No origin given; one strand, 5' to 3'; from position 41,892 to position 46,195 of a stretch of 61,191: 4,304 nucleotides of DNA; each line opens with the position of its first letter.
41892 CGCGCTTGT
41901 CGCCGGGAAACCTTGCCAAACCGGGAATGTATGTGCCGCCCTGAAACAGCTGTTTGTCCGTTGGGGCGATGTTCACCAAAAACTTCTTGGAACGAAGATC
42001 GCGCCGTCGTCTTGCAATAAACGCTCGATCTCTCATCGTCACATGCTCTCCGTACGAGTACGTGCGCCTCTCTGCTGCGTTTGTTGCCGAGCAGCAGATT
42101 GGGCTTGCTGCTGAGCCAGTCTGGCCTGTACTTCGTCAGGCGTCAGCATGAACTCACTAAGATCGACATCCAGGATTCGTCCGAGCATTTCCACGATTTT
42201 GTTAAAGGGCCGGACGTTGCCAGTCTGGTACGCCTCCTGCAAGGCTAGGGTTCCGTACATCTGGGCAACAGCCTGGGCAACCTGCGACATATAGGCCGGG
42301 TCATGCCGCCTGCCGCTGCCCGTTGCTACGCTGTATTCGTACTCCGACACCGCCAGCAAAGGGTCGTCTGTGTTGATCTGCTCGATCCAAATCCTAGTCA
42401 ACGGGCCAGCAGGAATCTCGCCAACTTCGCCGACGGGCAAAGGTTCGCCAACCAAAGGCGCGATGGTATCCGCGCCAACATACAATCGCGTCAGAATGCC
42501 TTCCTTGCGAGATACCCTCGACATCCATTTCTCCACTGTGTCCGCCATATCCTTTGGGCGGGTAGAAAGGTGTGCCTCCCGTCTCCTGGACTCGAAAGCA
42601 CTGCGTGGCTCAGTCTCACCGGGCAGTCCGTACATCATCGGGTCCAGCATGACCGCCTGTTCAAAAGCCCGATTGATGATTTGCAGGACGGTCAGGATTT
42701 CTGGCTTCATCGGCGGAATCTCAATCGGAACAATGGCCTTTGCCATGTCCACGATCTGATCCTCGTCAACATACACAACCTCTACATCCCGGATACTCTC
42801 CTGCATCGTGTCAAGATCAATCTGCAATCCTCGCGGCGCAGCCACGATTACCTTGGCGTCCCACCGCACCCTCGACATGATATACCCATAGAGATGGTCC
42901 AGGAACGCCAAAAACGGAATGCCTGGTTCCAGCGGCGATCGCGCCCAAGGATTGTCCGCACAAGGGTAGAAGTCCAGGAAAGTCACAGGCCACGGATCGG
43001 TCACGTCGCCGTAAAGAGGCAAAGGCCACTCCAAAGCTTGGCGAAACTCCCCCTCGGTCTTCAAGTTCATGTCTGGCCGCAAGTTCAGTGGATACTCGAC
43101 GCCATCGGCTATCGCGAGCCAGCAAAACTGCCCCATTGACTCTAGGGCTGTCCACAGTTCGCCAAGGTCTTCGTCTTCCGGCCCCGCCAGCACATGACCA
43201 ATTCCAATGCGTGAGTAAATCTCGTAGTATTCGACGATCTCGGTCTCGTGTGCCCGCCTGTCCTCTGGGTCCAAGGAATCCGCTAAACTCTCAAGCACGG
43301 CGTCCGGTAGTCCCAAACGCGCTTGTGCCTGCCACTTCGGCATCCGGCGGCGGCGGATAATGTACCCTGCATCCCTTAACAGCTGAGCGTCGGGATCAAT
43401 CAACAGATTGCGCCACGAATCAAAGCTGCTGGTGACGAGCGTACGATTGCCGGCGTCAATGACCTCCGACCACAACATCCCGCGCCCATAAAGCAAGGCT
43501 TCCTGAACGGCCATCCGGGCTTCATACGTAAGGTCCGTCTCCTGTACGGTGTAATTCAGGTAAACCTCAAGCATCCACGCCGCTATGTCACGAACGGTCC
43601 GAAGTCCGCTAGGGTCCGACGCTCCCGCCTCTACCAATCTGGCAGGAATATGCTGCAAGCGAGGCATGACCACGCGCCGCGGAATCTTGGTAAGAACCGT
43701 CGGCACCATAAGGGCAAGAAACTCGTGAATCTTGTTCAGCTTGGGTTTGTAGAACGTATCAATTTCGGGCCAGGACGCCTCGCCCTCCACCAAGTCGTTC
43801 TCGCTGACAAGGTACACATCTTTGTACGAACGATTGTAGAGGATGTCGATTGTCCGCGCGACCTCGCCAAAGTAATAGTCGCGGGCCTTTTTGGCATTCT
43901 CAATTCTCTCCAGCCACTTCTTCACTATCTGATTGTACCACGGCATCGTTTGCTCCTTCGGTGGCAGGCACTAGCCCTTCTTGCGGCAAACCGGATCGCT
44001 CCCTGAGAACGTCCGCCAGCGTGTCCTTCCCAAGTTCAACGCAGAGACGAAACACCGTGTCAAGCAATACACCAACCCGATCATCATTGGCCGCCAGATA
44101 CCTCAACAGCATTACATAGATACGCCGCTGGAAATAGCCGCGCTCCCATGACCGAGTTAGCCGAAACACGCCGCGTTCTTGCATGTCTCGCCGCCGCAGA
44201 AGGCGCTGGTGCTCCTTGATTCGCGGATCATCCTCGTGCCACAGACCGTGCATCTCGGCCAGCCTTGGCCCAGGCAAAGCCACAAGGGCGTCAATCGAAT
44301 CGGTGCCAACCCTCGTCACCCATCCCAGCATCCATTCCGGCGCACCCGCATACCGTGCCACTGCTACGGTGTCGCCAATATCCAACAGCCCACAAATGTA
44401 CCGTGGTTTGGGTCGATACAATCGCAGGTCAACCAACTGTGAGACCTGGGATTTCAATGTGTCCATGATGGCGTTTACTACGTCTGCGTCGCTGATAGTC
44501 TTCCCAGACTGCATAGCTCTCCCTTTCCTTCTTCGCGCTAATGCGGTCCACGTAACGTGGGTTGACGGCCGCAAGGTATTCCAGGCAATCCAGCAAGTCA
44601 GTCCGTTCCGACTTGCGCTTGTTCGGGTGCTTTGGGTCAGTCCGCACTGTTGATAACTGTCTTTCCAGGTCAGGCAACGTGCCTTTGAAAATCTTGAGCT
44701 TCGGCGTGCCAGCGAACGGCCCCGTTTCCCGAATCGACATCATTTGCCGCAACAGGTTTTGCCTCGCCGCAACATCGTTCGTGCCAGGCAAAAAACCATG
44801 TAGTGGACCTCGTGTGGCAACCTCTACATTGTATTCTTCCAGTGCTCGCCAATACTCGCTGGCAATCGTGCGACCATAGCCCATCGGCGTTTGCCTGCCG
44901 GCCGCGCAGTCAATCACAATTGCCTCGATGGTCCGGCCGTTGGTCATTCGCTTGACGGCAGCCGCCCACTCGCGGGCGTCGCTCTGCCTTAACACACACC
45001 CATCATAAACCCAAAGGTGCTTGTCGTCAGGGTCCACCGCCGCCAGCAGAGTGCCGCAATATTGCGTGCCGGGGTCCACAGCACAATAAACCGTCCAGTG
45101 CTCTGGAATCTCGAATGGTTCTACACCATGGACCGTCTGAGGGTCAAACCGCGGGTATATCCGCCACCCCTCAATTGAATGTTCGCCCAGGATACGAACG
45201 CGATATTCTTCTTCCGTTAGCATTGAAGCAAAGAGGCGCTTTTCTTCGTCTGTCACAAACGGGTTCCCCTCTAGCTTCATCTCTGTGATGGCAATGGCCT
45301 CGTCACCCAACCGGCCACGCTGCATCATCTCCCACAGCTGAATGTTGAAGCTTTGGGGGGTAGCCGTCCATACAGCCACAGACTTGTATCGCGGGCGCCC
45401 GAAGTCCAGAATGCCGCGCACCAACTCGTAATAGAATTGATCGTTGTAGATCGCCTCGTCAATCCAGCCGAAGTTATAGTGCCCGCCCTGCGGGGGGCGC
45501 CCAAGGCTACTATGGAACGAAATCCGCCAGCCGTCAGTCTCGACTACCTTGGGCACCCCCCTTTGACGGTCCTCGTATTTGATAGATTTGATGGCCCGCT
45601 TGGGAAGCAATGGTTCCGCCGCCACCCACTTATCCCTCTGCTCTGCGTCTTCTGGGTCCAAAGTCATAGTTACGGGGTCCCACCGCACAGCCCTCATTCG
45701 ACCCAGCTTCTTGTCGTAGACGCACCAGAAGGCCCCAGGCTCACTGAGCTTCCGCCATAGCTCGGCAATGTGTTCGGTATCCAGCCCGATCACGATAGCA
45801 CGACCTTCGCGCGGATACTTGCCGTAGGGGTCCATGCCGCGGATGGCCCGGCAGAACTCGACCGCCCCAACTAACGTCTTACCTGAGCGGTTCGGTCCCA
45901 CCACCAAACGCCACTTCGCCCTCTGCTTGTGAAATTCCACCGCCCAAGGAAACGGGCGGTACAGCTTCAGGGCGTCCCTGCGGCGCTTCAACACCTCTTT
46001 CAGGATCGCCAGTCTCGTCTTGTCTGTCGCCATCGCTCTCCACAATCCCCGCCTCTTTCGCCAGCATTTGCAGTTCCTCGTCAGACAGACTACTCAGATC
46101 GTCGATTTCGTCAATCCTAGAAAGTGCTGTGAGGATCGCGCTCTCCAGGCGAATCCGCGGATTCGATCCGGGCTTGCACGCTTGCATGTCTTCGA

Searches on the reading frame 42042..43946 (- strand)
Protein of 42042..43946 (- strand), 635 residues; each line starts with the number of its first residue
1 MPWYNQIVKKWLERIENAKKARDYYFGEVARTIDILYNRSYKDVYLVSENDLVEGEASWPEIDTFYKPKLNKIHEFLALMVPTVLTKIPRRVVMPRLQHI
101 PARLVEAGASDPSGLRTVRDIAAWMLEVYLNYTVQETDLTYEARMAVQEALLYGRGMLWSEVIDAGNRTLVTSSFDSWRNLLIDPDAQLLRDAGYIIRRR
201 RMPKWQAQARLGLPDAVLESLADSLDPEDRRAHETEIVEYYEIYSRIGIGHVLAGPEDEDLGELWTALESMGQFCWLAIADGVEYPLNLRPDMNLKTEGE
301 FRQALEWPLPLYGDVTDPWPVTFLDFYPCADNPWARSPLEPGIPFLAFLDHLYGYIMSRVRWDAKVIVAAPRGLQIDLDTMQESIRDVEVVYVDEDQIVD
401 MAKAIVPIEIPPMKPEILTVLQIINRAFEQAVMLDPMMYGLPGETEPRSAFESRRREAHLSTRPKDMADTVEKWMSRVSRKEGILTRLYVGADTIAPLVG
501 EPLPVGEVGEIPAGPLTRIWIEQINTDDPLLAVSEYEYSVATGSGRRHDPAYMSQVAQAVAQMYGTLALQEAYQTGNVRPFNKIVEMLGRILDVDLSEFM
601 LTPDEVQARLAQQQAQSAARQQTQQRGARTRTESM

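Call 16: search_protein_families(library=phrogs, max_evalue=0.001, proteins=[window:42042-43946:-])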
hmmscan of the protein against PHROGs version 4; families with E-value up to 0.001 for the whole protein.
window:42042-43946:- (635 aa): 2 families
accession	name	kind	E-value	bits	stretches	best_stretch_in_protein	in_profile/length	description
phrog_332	-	connector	4.2e-09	36.3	0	128-246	112-230/560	head-tail adaptor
phrog_449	-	connector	3.9e-07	29.9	1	514-630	392-505/520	head-tail adaptor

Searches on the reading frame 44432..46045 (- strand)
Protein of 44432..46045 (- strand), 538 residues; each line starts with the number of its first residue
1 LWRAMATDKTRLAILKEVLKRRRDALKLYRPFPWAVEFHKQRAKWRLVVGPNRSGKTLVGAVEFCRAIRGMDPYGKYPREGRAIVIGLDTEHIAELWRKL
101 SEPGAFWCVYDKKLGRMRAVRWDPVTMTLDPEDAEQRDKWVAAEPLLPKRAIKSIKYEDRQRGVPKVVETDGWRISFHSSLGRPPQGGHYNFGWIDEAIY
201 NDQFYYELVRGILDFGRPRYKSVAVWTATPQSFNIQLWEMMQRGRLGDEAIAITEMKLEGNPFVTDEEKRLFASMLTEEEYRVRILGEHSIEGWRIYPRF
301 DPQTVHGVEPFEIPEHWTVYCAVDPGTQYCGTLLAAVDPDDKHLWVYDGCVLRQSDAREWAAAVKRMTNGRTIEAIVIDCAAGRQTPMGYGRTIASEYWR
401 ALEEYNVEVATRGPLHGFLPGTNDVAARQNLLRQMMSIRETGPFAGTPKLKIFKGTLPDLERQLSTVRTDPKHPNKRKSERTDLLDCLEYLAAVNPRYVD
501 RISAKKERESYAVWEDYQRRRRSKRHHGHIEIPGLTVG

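Call 16: search_protein_families(library=phrogs, max_evalue=0.001, proteins=[window:44432-46045:-])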
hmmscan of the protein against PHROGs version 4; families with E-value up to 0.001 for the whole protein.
window:44432-46045:- (538 aa): 2 families
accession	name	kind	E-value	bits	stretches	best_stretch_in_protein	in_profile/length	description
phrog_2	-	head and packaging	3.4e-20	73.4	1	25-500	261-598/807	terminase large subunit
phrog_5653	-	head and packaging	0.00013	22.7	1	295-375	9-88/199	terminase large subunit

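Call 86: search_dna_similar(query=window:44432-46045:-, collection=phages, mode=protein, max_evalue=0.00001, max_rows=15)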
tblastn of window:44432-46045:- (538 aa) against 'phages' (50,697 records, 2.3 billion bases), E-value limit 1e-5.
Records with a match: 4; places in all: 4; records where one place covers at least 80% of the query: 1.
Best place of each record, by identity: <60% 4.
By first word of the organism name: Pelagibacter 2; Vibrio 1; Xanthomonas 1.
By host as written in the record: Candidadtus Pelagibacter sp. HTCC1062 1; Vibrio parahaemolyticus 1; Xanthomonas sp. 1; Candidatus Pelagibacter sp. HTCC7211 1.
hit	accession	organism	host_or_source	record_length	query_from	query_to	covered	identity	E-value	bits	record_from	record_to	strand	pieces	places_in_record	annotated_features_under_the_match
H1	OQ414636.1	Pelagibacter phage EXVC032P Baldr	Candidadtus Pelagibacter sp. HTCC1062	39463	26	472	83%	22.1%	3e-9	66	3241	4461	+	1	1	terminase large subunit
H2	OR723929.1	Vibrio phage vB_VpaP_SJSY21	Vibrio parahaemolyticus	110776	22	433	77%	21.3%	7e-7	59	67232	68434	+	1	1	terminase large subunit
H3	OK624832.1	Xanthomonas phage DES1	Xanthomonas sp.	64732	163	491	61%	24.0%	3e-6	56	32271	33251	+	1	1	large terminase protein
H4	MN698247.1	Pelagibacter phage HTVC115P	Candidatus Pelagibacter sp. HTCC7211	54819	257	507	47%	24.4%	2e-7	61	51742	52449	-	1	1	terminase large subunit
